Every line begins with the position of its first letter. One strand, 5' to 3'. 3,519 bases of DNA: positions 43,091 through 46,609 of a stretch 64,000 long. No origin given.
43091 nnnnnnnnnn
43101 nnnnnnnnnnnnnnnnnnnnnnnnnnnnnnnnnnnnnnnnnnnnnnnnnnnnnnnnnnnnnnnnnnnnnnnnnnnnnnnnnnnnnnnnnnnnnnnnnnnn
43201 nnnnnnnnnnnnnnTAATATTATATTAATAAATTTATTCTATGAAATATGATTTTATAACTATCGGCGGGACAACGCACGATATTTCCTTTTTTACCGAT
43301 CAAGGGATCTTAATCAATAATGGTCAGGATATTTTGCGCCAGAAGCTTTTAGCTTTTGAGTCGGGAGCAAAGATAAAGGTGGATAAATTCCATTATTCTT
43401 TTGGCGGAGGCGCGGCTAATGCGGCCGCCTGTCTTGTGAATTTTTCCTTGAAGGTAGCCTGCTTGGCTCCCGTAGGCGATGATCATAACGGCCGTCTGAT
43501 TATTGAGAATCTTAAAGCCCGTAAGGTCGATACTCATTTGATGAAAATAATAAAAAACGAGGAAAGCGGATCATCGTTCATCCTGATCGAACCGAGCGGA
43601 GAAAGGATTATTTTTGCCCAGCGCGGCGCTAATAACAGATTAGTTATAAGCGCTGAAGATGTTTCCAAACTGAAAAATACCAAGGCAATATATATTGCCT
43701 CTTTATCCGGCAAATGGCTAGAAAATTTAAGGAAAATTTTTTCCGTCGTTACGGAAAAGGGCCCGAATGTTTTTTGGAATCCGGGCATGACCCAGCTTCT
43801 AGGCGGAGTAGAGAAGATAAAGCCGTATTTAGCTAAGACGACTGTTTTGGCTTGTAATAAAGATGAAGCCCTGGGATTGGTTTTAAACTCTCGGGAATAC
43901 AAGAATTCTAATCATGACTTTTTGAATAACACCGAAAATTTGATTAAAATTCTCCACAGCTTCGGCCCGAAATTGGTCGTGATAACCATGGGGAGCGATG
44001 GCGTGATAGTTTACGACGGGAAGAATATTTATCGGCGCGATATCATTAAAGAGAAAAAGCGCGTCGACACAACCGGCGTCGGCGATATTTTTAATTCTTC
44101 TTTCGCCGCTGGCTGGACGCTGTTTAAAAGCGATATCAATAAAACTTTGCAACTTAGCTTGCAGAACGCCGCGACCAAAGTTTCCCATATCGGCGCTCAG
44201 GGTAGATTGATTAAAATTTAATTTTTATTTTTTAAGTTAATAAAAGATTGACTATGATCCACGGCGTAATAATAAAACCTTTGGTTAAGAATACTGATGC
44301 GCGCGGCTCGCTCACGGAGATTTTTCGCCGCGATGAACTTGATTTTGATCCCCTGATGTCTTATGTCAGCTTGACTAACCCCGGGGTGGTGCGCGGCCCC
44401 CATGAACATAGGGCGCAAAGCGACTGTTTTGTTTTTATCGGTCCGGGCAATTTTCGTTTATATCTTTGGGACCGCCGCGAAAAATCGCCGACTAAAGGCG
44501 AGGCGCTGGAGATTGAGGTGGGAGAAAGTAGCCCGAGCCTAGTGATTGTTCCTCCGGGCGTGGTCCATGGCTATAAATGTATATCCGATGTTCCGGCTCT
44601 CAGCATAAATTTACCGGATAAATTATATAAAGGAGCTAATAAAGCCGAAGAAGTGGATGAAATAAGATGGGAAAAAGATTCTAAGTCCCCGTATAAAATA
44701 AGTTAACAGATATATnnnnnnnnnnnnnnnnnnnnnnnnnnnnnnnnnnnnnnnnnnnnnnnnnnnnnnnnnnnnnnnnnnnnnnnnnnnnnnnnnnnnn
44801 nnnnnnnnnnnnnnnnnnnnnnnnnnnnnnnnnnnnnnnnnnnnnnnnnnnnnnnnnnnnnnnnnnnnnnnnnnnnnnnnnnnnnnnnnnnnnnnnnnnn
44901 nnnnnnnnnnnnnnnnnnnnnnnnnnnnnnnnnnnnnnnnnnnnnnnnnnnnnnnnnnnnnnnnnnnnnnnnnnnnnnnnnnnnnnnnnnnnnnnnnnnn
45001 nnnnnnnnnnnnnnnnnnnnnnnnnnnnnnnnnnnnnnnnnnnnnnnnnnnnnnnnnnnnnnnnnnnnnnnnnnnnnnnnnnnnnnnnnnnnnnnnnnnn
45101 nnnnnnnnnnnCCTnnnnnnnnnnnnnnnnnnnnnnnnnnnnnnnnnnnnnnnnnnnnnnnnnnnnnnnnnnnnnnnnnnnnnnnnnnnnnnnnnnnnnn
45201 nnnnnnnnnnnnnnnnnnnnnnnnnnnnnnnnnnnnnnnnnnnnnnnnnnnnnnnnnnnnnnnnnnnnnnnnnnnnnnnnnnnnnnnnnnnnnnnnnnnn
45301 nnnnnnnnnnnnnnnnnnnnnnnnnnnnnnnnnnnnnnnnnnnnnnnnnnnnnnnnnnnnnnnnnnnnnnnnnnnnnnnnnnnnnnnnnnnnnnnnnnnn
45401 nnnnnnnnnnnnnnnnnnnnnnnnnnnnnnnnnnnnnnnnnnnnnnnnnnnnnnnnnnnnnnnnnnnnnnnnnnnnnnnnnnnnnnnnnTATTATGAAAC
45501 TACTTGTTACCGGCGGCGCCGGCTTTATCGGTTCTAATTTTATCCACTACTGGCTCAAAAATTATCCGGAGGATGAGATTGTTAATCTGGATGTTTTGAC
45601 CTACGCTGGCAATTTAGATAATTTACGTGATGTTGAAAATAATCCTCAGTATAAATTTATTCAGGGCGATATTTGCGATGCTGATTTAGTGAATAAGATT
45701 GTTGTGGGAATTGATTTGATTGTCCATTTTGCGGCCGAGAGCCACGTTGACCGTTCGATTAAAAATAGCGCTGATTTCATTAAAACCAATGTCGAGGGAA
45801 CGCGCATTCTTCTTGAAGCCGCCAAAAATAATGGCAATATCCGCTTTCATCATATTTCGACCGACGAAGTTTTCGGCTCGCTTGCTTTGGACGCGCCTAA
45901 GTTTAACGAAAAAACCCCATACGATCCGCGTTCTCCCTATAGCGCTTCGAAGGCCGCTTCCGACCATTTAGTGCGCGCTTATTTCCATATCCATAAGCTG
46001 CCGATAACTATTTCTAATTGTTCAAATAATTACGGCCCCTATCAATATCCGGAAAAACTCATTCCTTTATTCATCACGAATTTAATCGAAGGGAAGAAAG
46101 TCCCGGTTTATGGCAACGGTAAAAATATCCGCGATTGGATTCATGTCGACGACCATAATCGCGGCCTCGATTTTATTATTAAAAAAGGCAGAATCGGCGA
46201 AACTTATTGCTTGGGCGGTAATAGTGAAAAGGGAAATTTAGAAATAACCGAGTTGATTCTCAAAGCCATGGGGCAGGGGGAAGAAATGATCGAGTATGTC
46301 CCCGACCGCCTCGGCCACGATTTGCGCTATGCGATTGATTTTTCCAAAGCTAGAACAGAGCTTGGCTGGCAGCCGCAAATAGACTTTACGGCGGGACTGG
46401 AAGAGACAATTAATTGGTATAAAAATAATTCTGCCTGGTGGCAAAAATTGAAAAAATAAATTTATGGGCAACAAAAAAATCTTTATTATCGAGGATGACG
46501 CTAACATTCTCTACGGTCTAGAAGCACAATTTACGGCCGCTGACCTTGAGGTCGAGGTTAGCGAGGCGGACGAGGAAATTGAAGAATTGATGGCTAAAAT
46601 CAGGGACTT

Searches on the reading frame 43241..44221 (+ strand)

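Call 11: search_protein_families(library=ncbifam, proteins=[window:43241-44221:+], max_evalue=0.00001)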
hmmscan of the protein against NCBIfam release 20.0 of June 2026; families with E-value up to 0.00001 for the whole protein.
window:43241-44221:+ (326 aa): 17 families
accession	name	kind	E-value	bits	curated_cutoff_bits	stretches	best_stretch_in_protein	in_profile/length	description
TIGR02152.1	D_ribokin_bact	equivalog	2.2e-33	115.8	299.65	1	40-321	20-288/298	ribokinase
NF053626.1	RibKinHalex1628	equivalog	7.8e-24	84.7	330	1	45-319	28-278/293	ATP-dependent ribose-1-phosphate kinase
NF008353.0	PRK11142.1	equivalog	8.7e-24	84.6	341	1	40-321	24-291/307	ribokinase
TIGR04382.1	myo_inos_iolC_N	equivalog_domain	1.4e-20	73.8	300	2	46-149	25-130/309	5-dehydro-2-deoxygluconokinase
NF041134.1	R1P_kin_Thcocales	equivalog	4.6e-18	65.7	500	1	43-324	25-273/291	ADP-dependent ribose-1-phosphate kinase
NF007321.0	PRK09813.1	equivalog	1.5e-17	64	247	1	231-319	174-260/261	fructoselysine 6-kinase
NF006957.1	PRK09434.1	equivalog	2.5e-14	53.5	450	1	54-297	26-265/302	fructokinase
NF040938.1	KDG_KDGal_kin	equivalog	8.1e-13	48.1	400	0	36-146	11-125/305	bifunctional 2-dehydro-3-deoxygluconokinase/2-dehydro-3-deoxygalactonokinase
NF049991.1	TagKinase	equivalog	1.6e-12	46.9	420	1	67-318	53-300/321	tagatose kinase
TIGR03168.1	1-PFK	subfamily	8.2e-12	44.6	216.4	1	38-319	18-287/305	hexose kinase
NF052444.1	DhDoxglucKinKdgK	equivalog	2.4e-11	43.6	400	1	47-319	17-295/303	2-dehydro-3-deoxygluconokinase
TIGR02198.1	rfaE_dom_I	equivalog_domain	2.9e-10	39.8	345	0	55-103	47-95/315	D-glycero-beta-D-manno-heptose-7-phosphate kinase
TIGR03828.1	pfkB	equivalog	3.6e-10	39.4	292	1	39-319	19-287/305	1-phosphofructokinase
NF041332.1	KDG_KDGal_kin_Halo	equivalog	2.1e-09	37.3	440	0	236-314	216-292/320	bifunctional 2-dehydro-3-deoxygluconokinase/2-dehydro-3-deoxygalactonokinase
NF041164.1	NucKinThplmales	equivalog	9.8e-09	34.8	450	1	42-302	25-260/295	nucleoside kinase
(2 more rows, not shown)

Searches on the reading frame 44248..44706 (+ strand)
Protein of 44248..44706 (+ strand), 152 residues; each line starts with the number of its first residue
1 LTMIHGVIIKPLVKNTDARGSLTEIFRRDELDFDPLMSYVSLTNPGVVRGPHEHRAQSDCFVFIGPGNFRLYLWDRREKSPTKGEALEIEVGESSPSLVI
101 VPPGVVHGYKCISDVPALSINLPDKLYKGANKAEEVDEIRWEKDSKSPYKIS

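Call 11: search_protein_families(library=ncbifam, proteins=[window:44248-44706:+], max_evalue=0.00001)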
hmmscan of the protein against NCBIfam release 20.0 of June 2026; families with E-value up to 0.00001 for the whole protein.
window:44248-44706:+ (152 aa): 1 family
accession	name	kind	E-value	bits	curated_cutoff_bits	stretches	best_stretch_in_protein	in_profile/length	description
TIGR01221.1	rmlC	equivalog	7.5e-06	25.9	155.75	1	4-128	7-136/176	dTDP-4-dehydrorhamnose 3,5-epimerase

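Call 84: search_protein_families(library=pfam, proteins=[window:44248-44706:+], max_evalue=0.001)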
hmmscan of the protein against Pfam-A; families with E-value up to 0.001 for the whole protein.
window:44248-44706:+ (152 aa): 3 families
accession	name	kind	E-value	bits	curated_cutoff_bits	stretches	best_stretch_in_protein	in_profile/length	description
PF00908.23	dTDP_sugar_isom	-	1.1e-11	45.2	27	1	2-128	2-134/168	dTDP-4-dehydrorhamnose 3,5-epimerase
PF14667.12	Polysacc_synt_C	-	2.3e-07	31.3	28.7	1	15-118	1-94/111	Polysaccharide biosynthesis C-terminal domain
PF05523.17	FdtA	-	1.6e-06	28.4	23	1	9-79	5-75/131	WxcM-like, C-terminal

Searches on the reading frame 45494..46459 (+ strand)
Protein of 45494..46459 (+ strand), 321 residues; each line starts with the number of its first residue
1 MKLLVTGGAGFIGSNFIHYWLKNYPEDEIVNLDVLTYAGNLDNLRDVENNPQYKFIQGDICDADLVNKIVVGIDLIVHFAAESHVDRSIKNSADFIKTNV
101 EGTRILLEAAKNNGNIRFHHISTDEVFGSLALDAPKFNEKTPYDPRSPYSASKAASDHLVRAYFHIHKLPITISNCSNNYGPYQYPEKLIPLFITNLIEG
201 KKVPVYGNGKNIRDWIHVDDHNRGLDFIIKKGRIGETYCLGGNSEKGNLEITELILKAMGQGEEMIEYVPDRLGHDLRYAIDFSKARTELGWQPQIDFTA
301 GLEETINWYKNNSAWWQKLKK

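Call 11: search_protein_families(library=ncbifam, proteins=[window:45494-46459:+], max_evalue=0.00001)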
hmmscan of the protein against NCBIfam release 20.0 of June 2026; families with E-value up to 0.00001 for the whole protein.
window:45494-46459:+ (321 aa): 25 families
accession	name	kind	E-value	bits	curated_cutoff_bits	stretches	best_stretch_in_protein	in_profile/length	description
TIGR01181.1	dTDP_gluc_dehyt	equivalog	2.1e-144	480.5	365.1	1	2-319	1-321/321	dTDP-glucose 4,6-dehydratase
NF007490.0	PRK10084.1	subfamily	2.2e-112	375.7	649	1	1-320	1-345/361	dTDP-glucose 4,6-dehydratase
NF007582.0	PRK10217.1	equivalog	7.5e-106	354.2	698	1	2-319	3-341/355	dTDP-glucose 4,6-dehydratase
TIGR04180.1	EDH_00030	hypoth_equivalog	2.9e-43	148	475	1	4-295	2-295/297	NAD-dependent 4,6-dehydratase LegB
TIGR01179.1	galE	equivalog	1.3e-32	113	262.3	1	2-312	1-328/332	UDP-glucose 4-epimerase GalE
TIGR02622.1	CDP_4_6_dhtase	equivalog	1.1e-26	93.9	278.45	1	2-312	6-333/352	CDP-glucose 4,6-dehydratase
TIGR03466.1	HpnA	hypoth_equivalog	9.8e-25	87.1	367.65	1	1-243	1-231/327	hopanoid-associated sugar epimerase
TIGR02197.1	heptose_epim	equivalog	6.3e-22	78.1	274.6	1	3-311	1-315/316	ADP-glyceromanno-heptose 6-epimerase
NF007956.0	PRK10675.1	subfamily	2.7e-21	76.1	394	1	1-312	1-332/338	UDP-glucose 4-epimerase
NF011728.1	PRK15181.1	equivalog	8e-19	67.8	760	1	3-219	18-239/348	Vi polysaccharide biosynthesis UDP-N-acetylglucosaminuronic acid C-4 epimerase TviC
TIGR01472.1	gmd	equivalog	2.8e-17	63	415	1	40-243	41-252/342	GDP-mannose 4,6-dehydratase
TIGR03589.1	PseB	equivalog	1.5e-16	60.2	407.75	1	3-128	7-130/324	UDP-N-acetylglucosamine 4,6-dehydratase (inverting)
NF043036.1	ErythonDh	equivalog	1.2e-15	57.6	325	1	1-163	1-163/321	D-erythronate dehydrogenase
NF052578.1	StrlDmthSdmBMthl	equivalog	1.6e-14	54.4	600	1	1-244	1-231/328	sterol demethylase protein SdmB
NF042422.1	oxyalk_red_OleD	equivalog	4.2e-14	52.6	580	1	1-220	1-206/329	2-alkyl-3-oxoalkanoate reductase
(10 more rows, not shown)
